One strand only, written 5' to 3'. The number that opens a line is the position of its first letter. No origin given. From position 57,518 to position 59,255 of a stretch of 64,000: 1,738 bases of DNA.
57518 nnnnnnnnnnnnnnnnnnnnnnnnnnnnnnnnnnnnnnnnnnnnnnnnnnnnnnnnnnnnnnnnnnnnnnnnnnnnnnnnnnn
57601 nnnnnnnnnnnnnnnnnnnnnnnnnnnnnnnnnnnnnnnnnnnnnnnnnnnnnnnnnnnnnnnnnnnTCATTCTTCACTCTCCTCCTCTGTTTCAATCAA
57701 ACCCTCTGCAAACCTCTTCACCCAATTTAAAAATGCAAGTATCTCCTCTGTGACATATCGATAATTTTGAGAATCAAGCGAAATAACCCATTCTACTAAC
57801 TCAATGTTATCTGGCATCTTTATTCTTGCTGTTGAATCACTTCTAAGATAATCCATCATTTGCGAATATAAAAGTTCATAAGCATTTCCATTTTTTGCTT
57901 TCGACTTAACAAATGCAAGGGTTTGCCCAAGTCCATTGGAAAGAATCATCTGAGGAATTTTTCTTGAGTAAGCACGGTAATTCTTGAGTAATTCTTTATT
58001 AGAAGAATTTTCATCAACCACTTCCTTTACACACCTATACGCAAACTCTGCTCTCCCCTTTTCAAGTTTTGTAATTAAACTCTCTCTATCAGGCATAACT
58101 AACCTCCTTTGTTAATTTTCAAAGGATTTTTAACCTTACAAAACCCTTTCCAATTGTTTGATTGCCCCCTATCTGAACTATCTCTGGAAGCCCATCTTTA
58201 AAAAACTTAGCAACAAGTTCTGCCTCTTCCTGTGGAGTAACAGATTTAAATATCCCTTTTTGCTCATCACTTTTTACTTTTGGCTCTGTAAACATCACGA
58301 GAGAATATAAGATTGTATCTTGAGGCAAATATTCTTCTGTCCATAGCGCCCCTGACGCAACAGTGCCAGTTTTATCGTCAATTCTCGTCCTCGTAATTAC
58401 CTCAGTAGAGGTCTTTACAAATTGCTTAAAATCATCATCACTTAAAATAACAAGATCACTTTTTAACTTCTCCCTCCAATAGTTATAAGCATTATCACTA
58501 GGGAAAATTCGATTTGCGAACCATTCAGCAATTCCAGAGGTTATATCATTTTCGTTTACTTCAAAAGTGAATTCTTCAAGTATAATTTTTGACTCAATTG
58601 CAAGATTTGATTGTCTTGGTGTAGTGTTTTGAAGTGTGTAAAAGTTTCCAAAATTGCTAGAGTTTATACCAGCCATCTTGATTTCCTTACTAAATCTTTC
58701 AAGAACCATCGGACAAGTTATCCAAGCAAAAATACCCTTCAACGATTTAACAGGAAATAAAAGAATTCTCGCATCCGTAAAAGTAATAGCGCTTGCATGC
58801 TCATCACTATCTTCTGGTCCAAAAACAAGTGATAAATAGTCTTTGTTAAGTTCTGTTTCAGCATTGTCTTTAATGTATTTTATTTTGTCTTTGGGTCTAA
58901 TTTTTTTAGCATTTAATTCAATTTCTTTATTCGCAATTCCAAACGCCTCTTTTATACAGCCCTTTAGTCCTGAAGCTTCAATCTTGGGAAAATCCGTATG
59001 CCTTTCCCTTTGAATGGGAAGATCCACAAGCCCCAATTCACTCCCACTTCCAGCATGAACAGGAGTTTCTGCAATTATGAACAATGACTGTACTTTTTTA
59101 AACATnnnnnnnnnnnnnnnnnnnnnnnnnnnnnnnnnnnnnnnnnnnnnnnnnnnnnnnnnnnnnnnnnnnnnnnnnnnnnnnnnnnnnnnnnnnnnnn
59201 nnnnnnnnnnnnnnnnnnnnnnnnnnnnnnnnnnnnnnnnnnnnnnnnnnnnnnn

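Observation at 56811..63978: Type III-B (Cmr) effector operon present without an array, cas6, cas1/2 or cmr1 in view.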

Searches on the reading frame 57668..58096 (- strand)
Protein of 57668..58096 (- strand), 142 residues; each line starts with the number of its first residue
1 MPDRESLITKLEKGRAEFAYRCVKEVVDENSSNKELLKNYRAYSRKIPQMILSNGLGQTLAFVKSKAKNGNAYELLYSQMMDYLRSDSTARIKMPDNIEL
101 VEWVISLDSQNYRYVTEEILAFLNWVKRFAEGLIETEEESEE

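Call 3: search_protein_families(library=ncbifam, proteins=[window:57668-58096:-], max_evalue=0.01)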
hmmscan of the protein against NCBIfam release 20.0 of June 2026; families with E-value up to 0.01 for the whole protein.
window:57668-58096:- (142 aa): 1 family
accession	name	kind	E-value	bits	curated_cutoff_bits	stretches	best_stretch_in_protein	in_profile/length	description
TIGR01881.1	cas_Cmr5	equivalog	1.1e-27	97.1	27.9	1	10-137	3-143/143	type III-B CRISPR module-associated protein Cmr5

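Call 4: search_protein_families(library=pfam, proteins=[window:57668-58096:-], max_evalue=0.01)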
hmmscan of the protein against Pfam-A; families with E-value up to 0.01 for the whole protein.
window:57668-58096:- (142 aa): 1 family
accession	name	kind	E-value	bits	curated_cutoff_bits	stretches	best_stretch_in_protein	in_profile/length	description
PF09701.15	Cas_Cmr5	-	5.2e-35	120.7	21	1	12-133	2-119/119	CRISPR-associated protein (Cas_Cmr5)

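Call 91: search_protein_families(library=padloc, proteins=[window:57668-58096:-], max_evalue=0.00001)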
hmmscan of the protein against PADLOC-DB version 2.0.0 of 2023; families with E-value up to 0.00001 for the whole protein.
window:57668-58096:- (142 aa): 7 families
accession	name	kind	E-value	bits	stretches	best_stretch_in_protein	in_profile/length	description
PDLC01641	Cmr5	-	3.4e-34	115.7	1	11-132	1-108/109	CAS-III-B; effector_SS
PDLC01362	Cmr5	-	3.6e-30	102.7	1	11-132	1-109/110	CAS-III-B; effector_SS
PDLC01267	Cmr5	-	5.9e-30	101.9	1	14-135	3-108/109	CAS-III-B; effector_SS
PDLC00983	Cmr5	-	2.8e-28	97.1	1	10-137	3-143/143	CRISPR type III-B/RAMP module-associated protein Cmr5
PDLC01458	Cmr5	-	1.8e-27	93.9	1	9-137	2-110/111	CAS-III-B; effector_SS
PDLC01561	Cmr5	-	1.5e-08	33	1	19-78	9-64/149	CAS-III-B; effector_SS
PDLC01578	Cmr5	-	1.7e-07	29.3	0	17-74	5-60/136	CAS-III-B; effector_SS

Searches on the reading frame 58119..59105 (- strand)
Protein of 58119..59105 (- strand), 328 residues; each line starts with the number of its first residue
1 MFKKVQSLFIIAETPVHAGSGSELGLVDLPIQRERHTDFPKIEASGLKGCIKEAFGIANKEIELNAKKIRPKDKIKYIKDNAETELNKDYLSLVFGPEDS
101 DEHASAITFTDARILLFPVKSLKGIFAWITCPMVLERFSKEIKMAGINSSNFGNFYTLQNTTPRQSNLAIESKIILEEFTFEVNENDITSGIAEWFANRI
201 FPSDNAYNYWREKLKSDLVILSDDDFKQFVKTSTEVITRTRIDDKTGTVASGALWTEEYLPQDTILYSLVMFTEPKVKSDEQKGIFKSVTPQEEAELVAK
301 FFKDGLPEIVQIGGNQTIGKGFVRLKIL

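Call 3: search_protein_families(library=ncbifam, proteins=[window:58119-59105:-], max_evalue=0.01)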
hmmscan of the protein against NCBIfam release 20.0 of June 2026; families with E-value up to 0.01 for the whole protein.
window:58119-59105:- (328 aa): 3 families
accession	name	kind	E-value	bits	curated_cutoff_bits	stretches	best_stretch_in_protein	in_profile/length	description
TIGR02580.1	cas_RAMP_Cmr4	equivalog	1.3e-73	248.3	87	1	8-324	3-283/283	type III-B CRISPR module RAMP protein Cmr4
TIGR01898.1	cas_TM1791_cmr6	equivalog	0.001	19.3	51.1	1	26-112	18-102/195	type III-B CRISPR module RAMP protein Cmr6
TIGR02582.1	cas7_TM1809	equivalog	0.0016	18.5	90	1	10-102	10-94/203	type III-A CRISPR-associated RAMP protein Csm3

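Call 4: search_protein_families(library=pfam, proteins=[window:58119-59105:-], max_evalue=0.01)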
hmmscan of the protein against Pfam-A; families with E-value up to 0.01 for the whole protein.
window:58119-59105:- (328 aa): 1 family
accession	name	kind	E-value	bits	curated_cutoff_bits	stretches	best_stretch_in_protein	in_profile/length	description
PF03787.20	RAMPs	-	2.3e-26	93.9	22.1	1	12-324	4-189/189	RAMP superfamily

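Call 91: search_protein_families(library=padloc, proteins=[window:58119-59105:-], max_evalue=0.00001)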
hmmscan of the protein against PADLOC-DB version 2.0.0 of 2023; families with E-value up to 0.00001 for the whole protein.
window:58119-59105:- (328 aa): 12 families
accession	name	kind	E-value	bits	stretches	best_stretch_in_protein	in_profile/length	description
PDLC00981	Cmr4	-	3.5e-74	248.3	1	8-324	3-283/283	CRISPR type III-B/RAMP module RAMP protein Cmr4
PDLC01441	Cmr4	-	2.7e-72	241.5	1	6-327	3-243/245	"CAS-III-B,CAS-III-C; effector_G7"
PDLC00982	Cmr4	-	4.3e-72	241.2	1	8-324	3-281/281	Cmr4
PDLC01295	Cmr4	-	2.6e-69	232.3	1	8-324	3-256/256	"CAS-III-B,CAS-III-C; effector_G7"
PDLC01016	Csm3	-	6.7e-17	60.5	1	10-324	3-189/189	Csm3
PDLC01613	Csm3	-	2e-13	49.6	1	10-324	2-177/177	"CAS-III-A,CAS-III-D; effector_G7"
PDLC01339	Csm3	-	4.1e-13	48.7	1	13-142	2-106/163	"CAS-III-A,CAS-III-D; effector_G7"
PDLC01015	Csm3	-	5.6e-10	38.6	1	13-183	2-107/178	Csm3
PDLC02111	Cas7_IIId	-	8.9e-09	32.7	0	232-324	315-391/417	-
PDLC01442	Csm3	-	4e-08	31.4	1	9-114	13-104/208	"CAS-III-A,CAS-III-D; effector_G7"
PDLC02107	Cas7_IIId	-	7.9e-08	29.6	0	8-60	10-61/426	-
PDLC01017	Csm3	-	2.5e-06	25.4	0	7-58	12-66/257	Csm3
